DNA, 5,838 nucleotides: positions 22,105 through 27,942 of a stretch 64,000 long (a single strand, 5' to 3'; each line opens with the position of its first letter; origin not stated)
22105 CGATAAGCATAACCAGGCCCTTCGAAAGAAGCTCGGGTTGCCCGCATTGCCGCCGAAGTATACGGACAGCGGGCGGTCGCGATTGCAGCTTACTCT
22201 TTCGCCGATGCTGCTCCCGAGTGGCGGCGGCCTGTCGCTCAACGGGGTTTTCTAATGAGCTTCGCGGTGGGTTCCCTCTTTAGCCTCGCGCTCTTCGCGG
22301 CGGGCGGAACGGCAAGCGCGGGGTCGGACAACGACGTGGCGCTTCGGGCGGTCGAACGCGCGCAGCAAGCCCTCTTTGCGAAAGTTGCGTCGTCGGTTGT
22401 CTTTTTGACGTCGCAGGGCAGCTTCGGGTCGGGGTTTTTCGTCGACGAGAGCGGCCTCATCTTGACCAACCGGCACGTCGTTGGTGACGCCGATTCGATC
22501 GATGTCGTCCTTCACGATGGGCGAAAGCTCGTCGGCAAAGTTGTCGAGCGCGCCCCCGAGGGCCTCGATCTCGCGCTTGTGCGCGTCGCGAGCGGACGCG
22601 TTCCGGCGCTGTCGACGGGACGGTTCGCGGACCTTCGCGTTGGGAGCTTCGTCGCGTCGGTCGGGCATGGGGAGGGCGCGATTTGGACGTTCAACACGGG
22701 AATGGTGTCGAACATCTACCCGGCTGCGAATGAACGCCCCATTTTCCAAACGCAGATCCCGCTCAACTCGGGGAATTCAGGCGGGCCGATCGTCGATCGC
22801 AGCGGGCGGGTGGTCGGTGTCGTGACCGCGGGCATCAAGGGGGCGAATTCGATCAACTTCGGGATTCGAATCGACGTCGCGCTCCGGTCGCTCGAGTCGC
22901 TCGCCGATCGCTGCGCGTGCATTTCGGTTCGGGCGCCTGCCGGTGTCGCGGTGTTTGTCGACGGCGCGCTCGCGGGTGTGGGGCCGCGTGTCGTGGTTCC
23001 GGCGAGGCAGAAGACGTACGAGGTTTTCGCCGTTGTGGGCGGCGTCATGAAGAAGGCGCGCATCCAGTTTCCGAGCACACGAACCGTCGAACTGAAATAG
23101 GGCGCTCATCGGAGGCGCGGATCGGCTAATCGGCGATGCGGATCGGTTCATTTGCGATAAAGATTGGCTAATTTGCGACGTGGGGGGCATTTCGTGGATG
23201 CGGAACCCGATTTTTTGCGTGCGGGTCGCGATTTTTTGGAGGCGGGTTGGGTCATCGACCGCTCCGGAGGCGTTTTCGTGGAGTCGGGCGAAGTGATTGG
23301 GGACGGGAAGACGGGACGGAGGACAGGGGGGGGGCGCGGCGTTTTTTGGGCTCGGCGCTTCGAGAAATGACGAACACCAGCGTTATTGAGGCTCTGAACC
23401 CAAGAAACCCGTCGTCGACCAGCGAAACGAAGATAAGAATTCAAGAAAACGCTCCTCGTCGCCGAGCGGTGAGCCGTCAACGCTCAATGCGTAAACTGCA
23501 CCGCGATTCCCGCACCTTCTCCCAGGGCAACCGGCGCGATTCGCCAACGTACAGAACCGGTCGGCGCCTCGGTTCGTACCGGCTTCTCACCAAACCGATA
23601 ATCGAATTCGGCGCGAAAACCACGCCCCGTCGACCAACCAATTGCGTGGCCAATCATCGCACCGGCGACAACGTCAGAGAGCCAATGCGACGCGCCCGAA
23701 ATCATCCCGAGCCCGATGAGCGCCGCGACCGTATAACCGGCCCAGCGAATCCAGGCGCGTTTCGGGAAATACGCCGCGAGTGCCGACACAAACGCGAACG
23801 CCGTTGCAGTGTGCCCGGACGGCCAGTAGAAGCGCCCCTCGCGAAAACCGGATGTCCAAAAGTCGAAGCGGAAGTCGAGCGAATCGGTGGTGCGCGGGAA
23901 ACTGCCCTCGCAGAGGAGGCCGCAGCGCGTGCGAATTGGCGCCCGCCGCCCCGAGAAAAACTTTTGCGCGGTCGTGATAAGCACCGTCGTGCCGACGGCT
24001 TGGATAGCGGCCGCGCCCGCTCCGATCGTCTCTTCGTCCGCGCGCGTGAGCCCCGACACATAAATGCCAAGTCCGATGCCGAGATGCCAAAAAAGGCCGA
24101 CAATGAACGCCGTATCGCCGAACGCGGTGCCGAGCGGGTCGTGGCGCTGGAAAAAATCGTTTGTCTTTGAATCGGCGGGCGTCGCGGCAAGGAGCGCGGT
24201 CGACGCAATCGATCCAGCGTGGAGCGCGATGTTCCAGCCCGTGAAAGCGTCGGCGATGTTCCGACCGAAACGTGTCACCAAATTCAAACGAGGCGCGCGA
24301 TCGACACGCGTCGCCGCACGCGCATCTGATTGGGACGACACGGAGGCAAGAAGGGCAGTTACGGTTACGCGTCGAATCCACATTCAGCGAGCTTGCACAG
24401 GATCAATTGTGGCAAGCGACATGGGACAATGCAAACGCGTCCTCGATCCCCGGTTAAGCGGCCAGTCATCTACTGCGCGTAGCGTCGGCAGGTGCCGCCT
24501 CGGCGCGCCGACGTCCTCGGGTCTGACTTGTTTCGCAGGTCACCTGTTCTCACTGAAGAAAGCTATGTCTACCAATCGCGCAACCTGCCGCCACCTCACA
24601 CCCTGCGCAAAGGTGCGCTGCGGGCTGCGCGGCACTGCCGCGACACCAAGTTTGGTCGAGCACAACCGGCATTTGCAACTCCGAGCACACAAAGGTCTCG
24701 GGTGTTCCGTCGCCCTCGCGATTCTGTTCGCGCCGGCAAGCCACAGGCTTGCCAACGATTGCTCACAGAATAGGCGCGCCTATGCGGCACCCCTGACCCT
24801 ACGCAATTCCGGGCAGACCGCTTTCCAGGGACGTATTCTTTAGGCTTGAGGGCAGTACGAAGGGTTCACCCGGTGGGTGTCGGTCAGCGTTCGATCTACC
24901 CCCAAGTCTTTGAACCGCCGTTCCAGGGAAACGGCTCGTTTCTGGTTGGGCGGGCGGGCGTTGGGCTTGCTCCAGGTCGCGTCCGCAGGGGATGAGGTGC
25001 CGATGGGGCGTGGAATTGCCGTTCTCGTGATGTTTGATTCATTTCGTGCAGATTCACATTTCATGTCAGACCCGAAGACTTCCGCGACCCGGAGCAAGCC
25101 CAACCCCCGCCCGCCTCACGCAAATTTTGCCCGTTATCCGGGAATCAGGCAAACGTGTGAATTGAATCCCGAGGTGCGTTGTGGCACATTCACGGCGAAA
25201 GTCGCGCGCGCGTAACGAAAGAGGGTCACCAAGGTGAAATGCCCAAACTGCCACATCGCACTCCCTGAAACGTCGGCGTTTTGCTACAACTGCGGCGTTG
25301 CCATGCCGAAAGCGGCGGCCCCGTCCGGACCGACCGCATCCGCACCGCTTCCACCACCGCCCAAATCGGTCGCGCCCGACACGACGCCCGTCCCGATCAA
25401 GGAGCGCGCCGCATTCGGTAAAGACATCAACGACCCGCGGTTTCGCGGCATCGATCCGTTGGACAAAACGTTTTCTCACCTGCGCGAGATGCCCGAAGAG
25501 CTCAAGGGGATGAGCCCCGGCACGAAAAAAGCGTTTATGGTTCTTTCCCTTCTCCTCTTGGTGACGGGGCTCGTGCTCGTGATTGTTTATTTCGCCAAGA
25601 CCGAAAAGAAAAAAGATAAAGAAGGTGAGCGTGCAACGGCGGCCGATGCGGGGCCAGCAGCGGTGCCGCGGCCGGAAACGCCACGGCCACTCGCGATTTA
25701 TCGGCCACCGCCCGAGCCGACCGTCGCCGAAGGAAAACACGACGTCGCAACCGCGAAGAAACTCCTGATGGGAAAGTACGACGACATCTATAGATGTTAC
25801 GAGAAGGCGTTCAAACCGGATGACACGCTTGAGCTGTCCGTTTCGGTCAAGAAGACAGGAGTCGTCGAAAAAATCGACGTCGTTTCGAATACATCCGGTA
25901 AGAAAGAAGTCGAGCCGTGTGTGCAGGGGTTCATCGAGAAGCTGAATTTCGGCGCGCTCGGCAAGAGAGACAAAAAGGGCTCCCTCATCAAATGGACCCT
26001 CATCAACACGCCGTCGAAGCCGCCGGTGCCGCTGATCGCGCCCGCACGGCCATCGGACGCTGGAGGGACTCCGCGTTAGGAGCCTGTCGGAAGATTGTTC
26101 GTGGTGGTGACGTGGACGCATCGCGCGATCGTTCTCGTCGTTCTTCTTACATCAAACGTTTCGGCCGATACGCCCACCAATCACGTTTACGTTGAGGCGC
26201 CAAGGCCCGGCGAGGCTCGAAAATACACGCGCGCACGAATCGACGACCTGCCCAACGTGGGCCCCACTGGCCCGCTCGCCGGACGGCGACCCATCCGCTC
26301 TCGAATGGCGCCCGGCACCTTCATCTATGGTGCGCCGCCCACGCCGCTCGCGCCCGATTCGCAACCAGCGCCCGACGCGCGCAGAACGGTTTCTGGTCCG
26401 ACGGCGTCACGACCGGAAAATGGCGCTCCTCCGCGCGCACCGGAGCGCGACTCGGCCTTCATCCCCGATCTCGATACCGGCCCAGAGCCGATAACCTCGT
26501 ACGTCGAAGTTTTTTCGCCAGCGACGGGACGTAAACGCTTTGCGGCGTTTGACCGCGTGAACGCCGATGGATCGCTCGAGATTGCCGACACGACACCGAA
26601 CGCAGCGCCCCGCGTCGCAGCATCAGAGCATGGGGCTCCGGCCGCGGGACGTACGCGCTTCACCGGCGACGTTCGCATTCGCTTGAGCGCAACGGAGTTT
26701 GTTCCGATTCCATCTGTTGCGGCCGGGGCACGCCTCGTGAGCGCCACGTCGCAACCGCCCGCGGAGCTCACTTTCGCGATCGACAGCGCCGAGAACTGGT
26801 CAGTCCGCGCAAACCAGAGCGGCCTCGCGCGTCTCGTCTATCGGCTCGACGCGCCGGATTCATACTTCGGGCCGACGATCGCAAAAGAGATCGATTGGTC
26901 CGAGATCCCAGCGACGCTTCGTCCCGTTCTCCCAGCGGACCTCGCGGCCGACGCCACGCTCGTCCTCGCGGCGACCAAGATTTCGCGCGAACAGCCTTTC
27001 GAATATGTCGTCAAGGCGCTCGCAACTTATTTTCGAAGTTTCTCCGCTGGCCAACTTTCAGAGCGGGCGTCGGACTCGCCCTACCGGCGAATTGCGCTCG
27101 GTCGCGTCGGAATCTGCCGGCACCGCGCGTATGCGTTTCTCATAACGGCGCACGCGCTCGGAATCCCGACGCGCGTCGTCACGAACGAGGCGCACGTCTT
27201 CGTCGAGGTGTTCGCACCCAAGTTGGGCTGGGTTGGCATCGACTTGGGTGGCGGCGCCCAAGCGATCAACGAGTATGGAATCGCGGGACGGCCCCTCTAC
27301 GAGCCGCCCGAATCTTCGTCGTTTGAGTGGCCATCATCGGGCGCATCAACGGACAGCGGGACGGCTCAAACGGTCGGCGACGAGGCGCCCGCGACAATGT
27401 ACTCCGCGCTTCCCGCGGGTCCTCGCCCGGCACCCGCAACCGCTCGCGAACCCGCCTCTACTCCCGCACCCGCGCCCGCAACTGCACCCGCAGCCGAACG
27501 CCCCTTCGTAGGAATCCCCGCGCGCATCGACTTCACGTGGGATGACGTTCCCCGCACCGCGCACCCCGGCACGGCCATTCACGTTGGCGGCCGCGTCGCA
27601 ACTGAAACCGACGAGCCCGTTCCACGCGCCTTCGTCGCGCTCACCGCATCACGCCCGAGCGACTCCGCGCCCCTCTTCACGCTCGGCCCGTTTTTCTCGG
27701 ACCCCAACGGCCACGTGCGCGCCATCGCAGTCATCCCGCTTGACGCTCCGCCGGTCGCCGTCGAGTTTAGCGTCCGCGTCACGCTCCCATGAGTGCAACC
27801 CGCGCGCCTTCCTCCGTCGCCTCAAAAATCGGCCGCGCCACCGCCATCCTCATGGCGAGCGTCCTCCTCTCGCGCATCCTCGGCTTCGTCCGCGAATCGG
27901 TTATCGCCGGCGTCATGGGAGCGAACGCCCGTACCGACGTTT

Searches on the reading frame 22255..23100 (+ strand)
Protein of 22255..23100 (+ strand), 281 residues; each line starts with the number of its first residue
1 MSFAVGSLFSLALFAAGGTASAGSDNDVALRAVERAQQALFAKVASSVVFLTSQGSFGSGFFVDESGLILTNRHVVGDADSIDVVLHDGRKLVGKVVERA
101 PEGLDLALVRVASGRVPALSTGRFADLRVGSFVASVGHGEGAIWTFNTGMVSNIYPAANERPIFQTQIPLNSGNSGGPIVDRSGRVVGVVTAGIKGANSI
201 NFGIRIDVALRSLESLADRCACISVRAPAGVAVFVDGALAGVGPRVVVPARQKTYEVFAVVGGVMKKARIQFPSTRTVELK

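Call 14: search_protein_families(library=pfam, proteins=[window:22255-23100:+], max_evalue=0.01)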
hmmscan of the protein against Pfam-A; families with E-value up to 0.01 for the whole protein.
window:22255-23100:+ (281 aa): 3 families
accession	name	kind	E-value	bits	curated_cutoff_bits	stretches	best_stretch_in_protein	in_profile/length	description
PF13365.12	Trypsin_2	-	4.5e-31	109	27.6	1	58-189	1-144/144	Trypsin-like peptidase domain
PF00089.32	Trypsin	-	2.2e-12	47.7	20.6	1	49-208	16-213/220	Trypsin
PF10459.15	Peptidase_S46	-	4.6e-05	22.7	22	0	53-77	44-68/698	Peptidase S46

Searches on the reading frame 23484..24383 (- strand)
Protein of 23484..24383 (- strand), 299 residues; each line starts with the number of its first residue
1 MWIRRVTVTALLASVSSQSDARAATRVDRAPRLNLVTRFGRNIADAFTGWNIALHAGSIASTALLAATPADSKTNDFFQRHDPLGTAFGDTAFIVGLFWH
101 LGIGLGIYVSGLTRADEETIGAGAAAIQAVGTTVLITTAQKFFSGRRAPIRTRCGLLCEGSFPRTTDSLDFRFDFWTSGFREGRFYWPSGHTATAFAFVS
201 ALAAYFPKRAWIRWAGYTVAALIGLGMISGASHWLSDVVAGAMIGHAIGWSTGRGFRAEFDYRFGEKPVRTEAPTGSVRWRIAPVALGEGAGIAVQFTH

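Call 14: search_protein_families(library=pfam, proteins=[window:23484-24383:-], max_evalue=0.01)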
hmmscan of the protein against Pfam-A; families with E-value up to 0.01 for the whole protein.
window:23484-24383:- (299 aa): 3 families
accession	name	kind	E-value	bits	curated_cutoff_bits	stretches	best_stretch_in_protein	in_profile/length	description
PF01569.27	PAP2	-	1.4e-15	57.6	27.2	1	129-252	8-121/130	PAP2 superfamily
PF14378.12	PAP2_3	-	2.4e-08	34.4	27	1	185-247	125-186/190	PAP2 superfamily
PF14360.12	PAP2_C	-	2.1e-06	28.7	27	1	189-247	8-67/74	PAP2 superfamily C-terminal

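Call 60: find_encoding_contigs(protein=window:23484-24383:-, flank=10000, max_places=10)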
Protein window:23484-24383:- (299 aa): 3 contigs read that carry it; 3 places shown.
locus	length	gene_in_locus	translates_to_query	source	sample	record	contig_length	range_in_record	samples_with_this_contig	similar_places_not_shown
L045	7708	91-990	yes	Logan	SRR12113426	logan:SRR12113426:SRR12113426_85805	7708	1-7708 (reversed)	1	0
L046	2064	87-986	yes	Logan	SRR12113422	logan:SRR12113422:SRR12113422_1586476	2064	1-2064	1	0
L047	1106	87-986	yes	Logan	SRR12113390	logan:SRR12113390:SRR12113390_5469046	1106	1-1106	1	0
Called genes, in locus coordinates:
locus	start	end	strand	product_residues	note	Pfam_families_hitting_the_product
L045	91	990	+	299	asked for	PF01569:PAP2, PF14378:PAP2_3 (weak), PF14360:PAP2_C (weak)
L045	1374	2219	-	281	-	PF00089:Trypsin, PF13365:Trypsin_2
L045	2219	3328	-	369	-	-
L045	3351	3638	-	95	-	-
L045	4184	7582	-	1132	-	PF17757:UvrB_inter, PF02559:CarD_TRCF_RID, PF00270:DEAD, PF04851:ResIII, PF00271:Helicase_C, PF22590:Cas3-like_C_2 (weak), PF03461:TRCF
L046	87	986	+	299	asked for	PF01569:PAP2, PF14378:PAP2_3 (weak), PF14360:PAP2_C (weak)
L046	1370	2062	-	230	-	?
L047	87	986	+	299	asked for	PF01569:PAP2, PF14378:PAP2_3 (weak), PF14360:PAP2_C (weak)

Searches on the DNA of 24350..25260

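Call 8: search_rna_families(source=window, start=24350, end=25260, threshold=evalue, max_evalue=10)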
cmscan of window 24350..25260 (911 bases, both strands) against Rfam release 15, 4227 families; matches with E-value up to 10: 0.
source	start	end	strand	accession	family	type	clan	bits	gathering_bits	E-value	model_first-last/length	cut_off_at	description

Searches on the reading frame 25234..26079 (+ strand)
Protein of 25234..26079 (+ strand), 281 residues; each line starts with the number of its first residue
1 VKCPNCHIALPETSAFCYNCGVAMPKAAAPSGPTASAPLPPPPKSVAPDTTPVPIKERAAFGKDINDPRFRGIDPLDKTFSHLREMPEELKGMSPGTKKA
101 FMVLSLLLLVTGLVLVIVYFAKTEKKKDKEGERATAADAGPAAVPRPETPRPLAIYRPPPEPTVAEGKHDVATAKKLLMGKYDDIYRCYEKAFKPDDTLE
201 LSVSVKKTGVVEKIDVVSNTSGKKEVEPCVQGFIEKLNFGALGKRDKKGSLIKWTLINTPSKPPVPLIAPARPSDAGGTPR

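Call 14: search_protein_families(library=pfam, proteins=[window:25234-26079:+], max_evalue=0.01)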
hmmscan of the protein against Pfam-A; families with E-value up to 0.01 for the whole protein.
window:25234-26079:+ (281 aa): 2 families
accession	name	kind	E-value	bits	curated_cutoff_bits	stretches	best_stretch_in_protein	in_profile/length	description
PF13240.11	Zn_Ribbon_1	-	0.0002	21.5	25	1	2-21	1-20/23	zinc-ribbon domain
PF12773.13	DZR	-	0.002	18.7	27.3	1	3-24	1-22/45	Double zinc ribbon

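Call 30: find_encoding_contigs(protein=window:25234-26079:+, flank=10000, max_places=10)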
Protein window:25234-26079:+ (281 aa): 1 contig read that carries it; 1 place shown.
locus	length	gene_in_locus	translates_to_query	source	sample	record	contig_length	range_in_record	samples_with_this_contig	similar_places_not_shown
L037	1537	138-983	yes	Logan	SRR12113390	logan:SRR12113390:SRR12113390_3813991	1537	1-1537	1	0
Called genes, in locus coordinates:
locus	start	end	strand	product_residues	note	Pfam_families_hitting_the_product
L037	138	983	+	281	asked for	-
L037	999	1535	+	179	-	?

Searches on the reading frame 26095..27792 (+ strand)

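Call 54: search_protein_families(library=pfam, proteins=[window:26095-27792:+], max_evalue=0.0001)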
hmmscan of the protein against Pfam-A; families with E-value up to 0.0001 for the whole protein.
window:26095-27792:+ (565 aa): 1 family
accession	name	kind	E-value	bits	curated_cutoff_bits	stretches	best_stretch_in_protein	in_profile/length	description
PF01841.26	Transglut_core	-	2.4e-08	34.7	23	1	299-383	11-107/108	Transglutaminase-like superfamily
